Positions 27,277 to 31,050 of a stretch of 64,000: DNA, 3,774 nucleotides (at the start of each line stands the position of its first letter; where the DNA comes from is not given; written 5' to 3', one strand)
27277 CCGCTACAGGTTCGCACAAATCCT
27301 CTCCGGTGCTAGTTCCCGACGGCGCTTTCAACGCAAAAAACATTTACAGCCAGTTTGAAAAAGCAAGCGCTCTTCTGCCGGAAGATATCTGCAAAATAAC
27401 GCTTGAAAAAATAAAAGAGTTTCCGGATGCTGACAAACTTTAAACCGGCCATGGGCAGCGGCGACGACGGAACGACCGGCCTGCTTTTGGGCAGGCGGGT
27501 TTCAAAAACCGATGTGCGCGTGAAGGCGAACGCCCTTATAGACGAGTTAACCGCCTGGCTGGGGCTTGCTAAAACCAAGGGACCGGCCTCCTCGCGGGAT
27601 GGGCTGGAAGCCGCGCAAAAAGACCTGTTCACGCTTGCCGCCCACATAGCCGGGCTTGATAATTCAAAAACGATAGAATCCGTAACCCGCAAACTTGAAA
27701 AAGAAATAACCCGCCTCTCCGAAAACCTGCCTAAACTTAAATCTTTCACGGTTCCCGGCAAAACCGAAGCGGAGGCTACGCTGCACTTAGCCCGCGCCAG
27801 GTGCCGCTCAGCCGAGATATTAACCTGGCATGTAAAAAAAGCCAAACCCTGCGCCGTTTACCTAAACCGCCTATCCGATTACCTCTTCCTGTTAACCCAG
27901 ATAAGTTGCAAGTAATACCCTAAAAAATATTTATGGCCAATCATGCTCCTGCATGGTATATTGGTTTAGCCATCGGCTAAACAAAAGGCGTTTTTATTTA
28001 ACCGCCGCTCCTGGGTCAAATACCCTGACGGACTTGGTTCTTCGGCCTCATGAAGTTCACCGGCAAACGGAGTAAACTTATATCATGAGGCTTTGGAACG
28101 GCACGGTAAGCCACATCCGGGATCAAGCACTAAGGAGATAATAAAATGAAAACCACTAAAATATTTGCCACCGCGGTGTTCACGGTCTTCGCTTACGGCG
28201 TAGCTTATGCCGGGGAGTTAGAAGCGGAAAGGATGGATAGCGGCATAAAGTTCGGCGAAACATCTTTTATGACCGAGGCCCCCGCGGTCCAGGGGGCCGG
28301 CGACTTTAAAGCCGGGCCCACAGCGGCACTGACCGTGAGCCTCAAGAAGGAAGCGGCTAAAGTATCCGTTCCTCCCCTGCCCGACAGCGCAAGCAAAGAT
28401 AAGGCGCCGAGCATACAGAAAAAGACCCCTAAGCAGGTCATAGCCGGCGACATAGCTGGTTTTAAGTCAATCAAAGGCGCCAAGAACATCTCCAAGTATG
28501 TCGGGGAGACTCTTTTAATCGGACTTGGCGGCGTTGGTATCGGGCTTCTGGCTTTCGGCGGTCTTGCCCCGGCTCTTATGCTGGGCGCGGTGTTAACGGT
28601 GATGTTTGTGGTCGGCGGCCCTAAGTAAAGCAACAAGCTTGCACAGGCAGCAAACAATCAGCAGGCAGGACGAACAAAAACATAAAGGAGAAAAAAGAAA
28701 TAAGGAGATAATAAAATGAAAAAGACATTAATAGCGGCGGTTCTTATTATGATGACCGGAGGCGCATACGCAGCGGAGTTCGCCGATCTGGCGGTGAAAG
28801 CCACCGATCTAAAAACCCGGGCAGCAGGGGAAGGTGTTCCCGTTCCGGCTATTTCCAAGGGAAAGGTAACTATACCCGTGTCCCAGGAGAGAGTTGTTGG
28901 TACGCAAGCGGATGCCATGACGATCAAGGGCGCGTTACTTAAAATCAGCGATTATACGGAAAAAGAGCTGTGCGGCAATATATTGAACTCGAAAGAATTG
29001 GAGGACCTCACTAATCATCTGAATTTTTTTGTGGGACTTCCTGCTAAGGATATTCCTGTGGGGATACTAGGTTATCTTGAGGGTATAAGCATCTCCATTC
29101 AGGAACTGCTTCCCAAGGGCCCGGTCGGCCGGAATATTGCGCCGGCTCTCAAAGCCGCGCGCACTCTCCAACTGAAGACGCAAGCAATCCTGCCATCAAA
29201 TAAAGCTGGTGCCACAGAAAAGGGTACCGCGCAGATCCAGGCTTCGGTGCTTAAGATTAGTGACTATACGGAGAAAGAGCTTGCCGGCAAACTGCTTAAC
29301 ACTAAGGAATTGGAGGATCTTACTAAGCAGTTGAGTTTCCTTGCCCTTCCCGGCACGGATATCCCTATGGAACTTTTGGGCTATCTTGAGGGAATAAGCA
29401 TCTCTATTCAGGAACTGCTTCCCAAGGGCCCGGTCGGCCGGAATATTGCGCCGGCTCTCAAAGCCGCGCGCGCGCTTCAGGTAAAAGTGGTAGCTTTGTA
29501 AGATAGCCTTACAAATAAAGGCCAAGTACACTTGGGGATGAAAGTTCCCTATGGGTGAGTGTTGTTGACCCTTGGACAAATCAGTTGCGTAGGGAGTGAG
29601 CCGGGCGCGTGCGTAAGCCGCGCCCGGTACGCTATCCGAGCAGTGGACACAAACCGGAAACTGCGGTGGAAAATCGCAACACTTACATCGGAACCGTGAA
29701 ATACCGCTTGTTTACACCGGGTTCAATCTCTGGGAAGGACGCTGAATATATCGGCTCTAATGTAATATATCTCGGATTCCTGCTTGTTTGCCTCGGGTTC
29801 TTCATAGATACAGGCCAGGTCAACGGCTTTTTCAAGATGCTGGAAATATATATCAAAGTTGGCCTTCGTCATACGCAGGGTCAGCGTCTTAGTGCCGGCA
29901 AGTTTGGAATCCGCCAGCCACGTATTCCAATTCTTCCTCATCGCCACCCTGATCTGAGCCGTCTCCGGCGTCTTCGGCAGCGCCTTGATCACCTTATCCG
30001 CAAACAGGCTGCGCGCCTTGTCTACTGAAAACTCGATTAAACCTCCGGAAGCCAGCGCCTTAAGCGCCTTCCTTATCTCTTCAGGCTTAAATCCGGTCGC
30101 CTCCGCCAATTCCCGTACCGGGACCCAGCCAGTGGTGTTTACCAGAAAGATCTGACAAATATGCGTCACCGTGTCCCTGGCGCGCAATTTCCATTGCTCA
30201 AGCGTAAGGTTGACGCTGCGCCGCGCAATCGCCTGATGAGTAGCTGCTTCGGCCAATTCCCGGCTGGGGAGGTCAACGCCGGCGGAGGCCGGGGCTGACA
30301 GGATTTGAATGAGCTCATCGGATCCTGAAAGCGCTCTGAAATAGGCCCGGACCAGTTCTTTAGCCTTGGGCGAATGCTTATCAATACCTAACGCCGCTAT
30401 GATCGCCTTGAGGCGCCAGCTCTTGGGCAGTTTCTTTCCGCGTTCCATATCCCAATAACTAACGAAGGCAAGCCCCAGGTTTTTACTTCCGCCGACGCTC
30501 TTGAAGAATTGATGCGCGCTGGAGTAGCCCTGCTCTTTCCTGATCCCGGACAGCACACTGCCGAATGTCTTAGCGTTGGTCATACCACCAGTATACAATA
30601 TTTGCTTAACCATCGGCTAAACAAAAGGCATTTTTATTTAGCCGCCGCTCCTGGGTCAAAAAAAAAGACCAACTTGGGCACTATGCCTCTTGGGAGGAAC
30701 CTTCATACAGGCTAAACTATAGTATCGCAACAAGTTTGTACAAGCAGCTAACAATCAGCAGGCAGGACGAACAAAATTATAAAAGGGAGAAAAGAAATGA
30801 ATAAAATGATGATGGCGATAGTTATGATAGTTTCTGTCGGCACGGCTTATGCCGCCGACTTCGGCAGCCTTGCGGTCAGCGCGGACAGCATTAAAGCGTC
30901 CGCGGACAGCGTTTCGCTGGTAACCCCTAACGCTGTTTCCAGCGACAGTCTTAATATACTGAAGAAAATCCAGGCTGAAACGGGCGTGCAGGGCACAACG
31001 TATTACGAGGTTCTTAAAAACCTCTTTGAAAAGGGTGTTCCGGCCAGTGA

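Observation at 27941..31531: Accessory locus: duplicated regulator-promoter-leader modules driving unrelated secreted proteins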

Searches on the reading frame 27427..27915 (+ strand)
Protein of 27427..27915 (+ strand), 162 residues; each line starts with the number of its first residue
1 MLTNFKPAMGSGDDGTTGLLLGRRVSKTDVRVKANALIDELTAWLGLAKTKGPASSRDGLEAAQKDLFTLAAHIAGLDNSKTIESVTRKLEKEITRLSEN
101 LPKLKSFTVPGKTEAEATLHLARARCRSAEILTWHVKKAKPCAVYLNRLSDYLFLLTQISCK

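Call 6: search_protein_families(library=pfam, proteins=[window:27427-27915:+], max_evalue=0.1)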
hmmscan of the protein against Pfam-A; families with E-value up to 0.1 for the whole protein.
window:27427-27915:+ (162 aa): 2 families
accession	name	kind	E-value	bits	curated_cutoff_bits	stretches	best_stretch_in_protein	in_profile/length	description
PF01923.23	Cob_adeno_trans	-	8.6e-40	137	24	1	11-157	5-168/171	Cobalamin adenosyltransferase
PF05016.21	ParE_toxin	-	0.0076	17.2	23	1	61-106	5-48/89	ParE toxin of type II toxin-antitoxin system, parDE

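Call 7: search_protein_families(library=ncbifam, proteins=[window:27427-27915:+], max_evalue=0.1)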
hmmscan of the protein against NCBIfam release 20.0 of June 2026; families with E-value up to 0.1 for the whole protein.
window:27427-27915:+ (162 aa): 1 family
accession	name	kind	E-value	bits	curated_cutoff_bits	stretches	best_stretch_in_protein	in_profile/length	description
TIGR00636.1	PduO_Nterm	equivalog_domain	4.2e-33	114.5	108.45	1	11-158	4-157/171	cob(I)yrinic acid a,c-diamide adenosyltransferase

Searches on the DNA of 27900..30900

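Call 23: search_rna_families(source=window, start=27900, end=30900, threshold=evalue, max_evalue=5)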
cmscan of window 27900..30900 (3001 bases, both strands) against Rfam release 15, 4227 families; matches with E-value up to 5: 2.
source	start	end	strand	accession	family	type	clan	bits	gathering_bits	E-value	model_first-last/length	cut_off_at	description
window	29893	29946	-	RF01277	snoU54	Gene; snRNA; snoRNA; CD-box;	CL00008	19.6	35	1.1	1-67/67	no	Small nucleolar RNA U54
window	30232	30288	+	RF01149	sR10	Gene; snRNA; snoRNA; CD-box;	-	15.9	45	0.79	1-54/54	no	Small nucleolar RNA sR10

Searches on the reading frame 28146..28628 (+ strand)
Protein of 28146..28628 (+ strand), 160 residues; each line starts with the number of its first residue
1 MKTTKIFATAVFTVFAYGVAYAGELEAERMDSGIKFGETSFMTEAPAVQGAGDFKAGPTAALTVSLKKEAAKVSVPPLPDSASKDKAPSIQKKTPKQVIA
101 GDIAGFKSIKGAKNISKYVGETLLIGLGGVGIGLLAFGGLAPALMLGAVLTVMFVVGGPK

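Call 6: search_protein_families(library=pfam, proteins=[window:28146-28628:+], max_evalue=0.1)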
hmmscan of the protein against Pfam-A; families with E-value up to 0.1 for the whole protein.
window:28146-28628:+ (160 aa): 0 families

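Call 7: search_protein_families(library=ncbifam, proteins=[window:28146-28628:+], max_evalue=0.1)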
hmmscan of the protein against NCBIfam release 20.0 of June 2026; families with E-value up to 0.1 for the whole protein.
window:28146-28628:+ (160 aa): 0 families

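Call 86: search_protein_families(library=padloc, proteins=[window:28146-28628:+], max_evalue=0.01)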
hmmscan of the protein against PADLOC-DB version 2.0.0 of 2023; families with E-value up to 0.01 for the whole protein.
window:28146-28628:+ (160 aa): 0 families

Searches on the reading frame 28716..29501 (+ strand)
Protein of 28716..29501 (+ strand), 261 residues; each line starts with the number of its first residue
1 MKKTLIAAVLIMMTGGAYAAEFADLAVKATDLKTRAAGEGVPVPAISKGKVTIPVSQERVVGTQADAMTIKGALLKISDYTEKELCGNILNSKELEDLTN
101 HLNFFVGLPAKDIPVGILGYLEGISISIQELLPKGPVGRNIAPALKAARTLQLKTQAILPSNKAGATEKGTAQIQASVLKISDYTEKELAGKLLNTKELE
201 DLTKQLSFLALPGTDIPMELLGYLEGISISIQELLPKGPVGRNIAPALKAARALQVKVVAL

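Call 6: search_protein_families(library=pfam, proteins=[window:28716-29501:+], max_evalue=0.1)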
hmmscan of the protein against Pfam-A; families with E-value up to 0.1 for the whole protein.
window:28716-29501:+ (261 aa): 0 families

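Call 7: search_protein_families(library=ncbifam, proteins=[window:28716-29501:+], max_evalue=0.1)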
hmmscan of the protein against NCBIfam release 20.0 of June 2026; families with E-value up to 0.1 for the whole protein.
window:28716-29501:+ (261 aa): 2 families
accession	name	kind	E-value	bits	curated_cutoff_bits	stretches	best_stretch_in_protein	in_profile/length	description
NF011743.0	PRK15196.1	equivalog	0.054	12.4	354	0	55-97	139-181/350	type III secretion system effector PipB2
TIGR03321.1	alt_F1F0_F0_B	exception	0.077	12.8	224.7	0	142-208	93-159/246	alternate F1F0 ATPase, F0 subunit B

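Call 44: find_homologous_proteins(query=window:28716-29501:+)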
Query window:28716-29501:+ (261 aa): 16 proteins with E <= 0.001 among 5207 candidates.
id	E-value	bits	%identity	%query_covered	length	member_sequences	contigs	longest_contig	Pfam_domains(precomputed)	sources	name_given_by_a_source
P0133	3.0e-157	539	100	100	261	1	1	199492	-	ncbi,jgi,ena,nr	ncbi:MAG TPA: hypothetical protein DCL44_10770 [Elusimicrobia bacterium]|nr:hypothetical protein [El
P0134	4.2e-118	411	83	97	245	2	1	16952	-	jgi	-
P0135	1.3e-37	148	56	63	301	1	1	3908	-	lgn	-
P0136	3.6e-37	146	55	63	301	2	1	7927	-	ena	-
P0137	4.5e-37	146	49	74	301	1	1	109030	-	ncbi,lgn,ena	-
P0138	6.4e-37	145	51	73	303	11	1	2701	-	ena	-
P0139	1.1e-36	145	54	61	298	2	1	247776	-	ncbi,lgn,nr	ncbi:MAG: hypothetical protein PHV33_10160 [Elusimicrobiales bacterium]|nr:hypothetical protein [Elu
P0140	1.2e-36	145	54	61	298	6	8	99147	-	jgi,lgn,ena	-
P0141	8.3e-36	142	51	67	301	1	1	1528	-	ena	-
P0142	1.0e-35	141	45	85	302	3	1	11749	-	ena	-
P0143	9.6e-34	135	69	41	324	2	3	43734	-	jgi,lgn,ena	-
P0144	1.2e-30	125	65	39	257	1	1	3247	-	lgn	-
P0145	6.7e-30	122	43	64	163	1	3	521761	-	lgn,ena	-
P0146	8.9e-30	122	69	37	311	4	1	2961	-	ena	-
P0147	3.9e-26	110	65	36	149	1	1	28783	-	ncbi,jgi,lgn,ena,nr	ncbi:MAG TPA: hypothetical protein DCL44_08265 [Elusimicrobia bacterium]|nr:hypothetical protein [El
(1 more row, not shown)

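Call 45: find_encoding_contigs(protein=P0134, flank=8000, max_places=4)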
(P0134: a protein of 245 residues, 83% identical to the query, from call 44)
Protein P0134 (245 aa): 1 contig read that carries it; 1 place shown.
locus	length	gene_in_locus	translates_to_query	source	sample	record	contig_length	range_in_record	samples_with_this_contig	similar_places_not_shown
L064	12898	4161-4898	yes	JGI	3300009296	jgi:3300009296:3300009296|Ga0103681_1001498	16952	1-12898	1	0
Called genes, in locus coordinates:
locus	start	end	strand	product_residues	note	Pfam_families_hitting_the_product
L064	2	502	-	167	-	?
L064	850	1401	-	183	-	PF03734:YkuD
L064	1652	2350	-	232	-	PF22741:PTP-NADK, PF03162:Y_phosphatase2 (faint), PF13350:Y_phosphatase3 (faint), PF22785:Tc-R-P (weak)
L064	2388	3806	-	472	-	-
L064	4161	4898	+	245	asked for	-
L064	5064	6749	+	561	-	PF00749:tRNA-synt_1c, PF03950:tRNA-synt_1c_C, PF20974:tRNA-synt_1c_C2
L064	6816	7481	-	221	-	-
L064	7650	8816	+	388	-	PF14249:Tocopherol_cycl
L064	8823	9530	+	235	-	PF12804:NTP_transf_3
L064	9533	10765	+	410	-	PF00939:Na_sulph_symp (faint), PF03600:CitMHS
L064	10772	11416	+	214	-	PF02698:DUF218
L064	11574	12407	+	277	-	PF02625:XdhC_CoxI, PF13478:XdhC_C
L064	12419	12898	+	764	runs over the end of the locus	PF01315:Ald_Xan_dh_C, PF02738:MoCoBD_1, PF20256:MoCoBD_2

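Call 86: search_protein_families(library=padloc, proteins=[window:28716-29501:+], max_evalue=0.01)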
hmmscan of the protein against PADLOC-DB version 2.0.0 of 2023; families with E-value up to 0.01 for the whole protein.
window:28716-29501:+ (261 aa): 0 families

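Call 88: search_solved_structures(query=window:28716-29501:+, max_evalue=1)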
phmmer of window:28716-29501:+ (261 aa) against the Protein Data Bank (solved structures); distinct sequences matched with E-value up to 1: 1.
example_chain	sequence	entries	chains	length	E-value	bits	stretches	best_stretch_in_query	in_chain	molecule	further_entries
24yw_J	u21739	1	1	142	0.94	12.3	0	108-146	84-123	Large ribosomal subunit protein uL13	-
